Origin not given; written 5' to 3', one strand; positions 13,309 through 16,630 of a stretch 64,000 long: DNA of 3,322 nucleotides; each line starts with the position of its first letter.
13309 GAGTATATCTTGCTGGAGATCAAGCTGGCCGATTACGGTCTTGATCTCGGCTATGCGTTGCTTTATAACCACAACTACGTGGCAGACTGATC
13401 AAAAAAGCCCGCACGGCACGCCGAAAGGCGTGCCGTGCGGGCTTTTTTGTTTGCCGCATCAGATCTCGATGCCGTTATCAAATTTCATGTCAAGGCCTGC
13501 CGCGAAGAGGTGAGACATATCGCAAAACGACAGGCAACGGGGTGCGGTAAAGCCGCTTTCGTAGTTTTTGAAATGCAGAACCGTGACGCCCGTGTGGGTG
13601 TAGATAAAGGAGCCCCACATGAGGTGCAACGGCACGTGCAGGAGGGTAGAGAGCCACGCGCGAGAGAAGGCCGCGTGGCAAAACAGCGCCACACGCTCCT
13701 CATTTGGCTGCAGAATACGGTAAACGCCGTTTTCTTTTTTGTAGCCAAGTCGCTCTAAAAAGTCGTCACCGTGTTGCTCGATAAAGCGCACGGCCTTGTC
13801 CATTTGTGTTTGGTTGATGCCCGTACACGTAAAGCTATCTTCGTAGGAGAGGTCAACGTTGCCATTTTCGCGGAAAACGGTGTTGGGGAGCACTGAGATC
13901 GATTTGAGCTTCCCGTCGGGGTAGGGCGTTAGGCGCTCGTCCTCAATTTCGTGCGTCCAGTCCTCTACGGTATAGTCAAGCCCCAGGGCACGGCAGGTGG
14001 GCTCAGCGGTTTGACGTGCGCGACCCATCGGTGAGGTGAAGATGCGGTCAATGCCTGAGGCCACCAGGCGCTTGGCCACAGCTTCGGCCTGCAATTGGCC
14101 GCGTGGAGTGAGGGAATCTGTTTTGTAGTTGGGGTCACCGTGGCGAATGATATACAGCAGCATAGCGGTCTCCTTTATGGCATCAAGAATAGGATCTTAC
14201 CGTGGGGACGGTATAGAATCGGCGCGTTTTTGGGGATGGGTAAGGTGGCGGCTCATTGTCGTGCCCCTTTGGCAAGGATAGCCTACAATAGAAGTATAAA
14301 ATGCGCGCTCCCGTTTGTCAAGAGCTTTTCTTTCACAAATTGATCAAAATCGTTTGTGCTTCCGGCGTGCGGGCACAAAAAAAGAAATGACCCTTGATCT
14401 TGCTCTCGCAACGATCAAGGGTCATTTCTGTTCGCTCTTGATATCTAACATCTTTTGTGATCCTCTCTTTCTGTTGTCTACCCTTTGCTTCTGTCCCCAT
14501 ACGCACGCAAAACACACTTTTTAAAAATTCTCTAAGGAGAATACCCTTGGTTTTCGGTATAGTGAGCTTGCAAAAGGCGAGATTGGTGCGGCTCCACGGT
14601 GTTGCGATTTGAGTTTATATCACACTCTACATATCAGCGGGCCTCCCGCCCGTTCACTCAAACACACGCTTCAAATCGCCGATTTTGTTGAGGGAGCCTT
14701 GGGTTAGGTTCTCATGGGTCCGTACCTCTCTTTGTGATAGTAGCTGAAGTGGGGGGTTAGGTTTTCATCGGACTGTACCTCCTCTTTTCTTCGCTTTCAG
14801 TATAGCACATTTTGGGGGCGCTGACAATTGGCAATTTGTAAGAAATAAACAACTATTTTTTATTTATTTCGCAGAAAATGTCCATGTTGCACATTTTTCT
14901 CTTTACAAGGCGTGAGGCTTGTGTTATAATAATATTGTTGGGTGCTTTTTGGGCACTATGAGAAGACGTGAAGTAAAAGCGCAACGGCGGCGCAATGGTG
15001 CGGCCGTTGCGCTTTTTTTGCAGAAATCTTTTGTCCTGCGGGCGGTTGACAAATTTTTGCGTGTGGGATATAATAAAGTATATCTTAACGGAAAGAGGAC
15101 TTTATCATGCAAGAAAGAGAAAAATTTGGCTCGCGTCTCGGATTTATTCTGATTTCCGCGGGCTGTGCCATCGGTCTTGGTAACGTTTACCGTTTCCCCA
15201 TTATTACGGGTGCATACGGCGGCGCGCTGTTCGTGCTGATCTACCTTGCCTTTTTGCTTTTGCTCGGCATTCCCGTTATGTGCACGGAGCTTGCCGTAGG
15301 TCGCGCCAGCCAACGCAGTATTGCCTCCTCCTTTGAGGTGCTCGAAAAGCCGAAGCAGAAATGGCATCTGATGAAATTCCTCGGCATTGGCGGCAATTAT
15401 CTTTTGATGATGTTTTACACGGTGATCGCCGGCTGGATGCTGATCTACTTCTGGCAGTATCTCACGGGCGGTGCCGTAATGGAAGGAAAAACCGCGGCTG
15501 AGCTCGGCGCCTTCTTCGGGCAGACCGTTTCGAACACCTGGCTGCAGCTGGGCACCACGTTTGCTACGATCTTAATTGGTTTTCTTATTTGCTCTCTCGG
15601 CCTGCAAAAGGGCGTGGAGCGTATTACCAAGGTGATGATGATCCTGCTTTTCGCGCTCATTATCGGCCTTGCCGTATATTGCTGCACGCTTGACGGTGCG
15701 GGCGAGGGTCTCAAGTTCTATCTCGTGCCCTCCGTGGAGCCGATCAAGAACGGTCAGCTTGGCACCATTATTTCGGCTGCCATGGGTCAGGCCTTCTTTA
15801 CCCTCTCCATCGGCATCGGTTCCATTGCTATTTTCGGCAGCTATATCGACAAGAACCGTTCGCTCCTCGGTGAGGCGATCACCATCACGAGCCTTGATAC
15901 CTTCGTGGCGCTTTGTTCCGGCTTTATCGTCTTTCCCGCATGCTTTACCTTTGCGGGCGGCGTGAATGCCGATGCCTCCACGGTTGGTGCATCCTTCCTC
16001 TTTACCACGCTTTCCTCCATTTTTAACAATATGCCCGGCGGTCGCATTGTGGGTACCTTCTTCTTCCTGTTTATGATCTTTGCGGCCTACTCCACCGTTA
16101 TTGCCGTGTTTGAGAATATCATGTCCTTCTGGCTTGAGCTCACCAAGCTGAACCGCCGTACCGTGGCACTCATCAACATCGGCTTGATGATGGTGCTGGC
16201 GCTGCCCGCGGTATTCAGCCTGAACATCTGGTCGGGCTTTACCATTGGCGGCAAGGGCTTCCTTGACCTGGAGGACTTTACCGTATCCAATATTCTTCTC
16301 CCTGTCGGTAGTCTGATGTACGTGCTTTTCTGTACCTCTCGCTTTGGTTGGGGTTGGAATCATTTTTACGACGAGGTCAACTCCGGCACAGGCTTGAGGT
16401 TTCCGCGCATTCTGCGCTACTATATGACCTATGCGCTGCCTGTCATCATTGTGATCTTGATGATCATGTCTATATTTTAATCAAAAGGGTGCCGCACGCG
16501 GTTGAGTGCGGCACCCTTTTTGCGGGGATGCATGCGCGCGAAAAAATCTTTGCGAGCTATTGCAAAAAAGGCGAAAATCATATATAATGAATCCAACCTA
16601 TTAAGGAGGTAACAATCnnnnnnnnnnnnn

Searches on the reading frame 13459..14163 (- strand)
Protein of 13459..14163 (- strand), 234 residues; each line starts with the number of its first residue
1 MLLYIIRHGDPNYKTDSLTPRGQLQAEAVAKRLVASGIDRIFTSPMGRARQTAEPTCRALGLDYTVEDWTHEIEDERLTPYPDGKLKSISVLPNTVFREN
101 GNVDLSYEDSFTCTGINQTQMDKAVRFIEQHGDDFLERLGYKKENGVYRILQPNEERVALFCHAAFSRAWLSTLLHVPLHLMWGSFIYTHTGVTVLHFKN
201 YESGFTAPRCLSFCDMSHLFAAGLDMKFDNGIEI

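Call 26: search_protein_families(library=pfam, proteins=[window:13459-14163:-], max_evalue=0.00001)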
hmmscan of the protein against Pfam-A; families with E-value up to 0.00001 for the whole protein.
window:13459-14163:- (234 aa): 1 family
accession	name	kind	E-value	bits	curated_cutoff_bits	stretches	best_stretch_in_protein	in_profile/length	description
PF00300.27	His_Phos_1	-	1.2e-20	74.5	21.7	1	3-73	1-80/194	Histidine phosphatase superfamily (branch 1)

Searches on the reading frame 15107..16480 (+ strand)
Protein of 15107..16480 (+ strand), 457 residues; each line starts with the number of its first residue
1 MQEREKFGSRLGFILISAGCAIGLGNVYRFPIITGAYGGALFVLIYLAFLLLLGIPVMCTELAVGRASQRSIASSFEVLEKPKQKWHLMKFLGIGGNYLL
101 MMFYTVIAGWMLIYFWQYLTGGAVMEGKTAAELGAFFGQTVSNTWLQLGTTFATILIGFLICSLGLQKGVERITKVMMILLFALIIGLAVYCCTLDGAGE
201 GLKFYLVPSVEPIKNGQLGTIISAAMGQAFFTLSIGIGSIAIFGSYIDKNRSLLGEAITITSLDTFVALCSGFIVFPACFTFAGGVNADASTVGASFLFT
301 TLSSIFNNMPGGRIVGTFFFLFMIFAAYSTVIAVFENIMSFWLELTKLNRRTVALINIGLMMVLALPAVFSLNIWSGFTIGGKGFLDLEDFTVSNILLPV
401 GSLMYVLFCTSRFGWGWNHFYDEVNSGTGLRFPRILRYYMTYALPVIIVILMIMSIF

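Call 25: search_protein_families(library=pfam, proteins=[window:15107-16480:+], max_evalue=0.00001)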
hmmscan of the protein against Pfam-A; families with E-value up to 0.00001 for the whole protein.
window:15107-16480:+ (457 aa): 1 family
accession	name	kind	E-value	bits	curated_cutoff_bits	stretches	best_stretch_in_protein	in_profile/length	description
PF00209.24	SNF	-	5.8e-42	144.5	27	2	153-456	182-481/524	Sodium:neurotransmitter symporter family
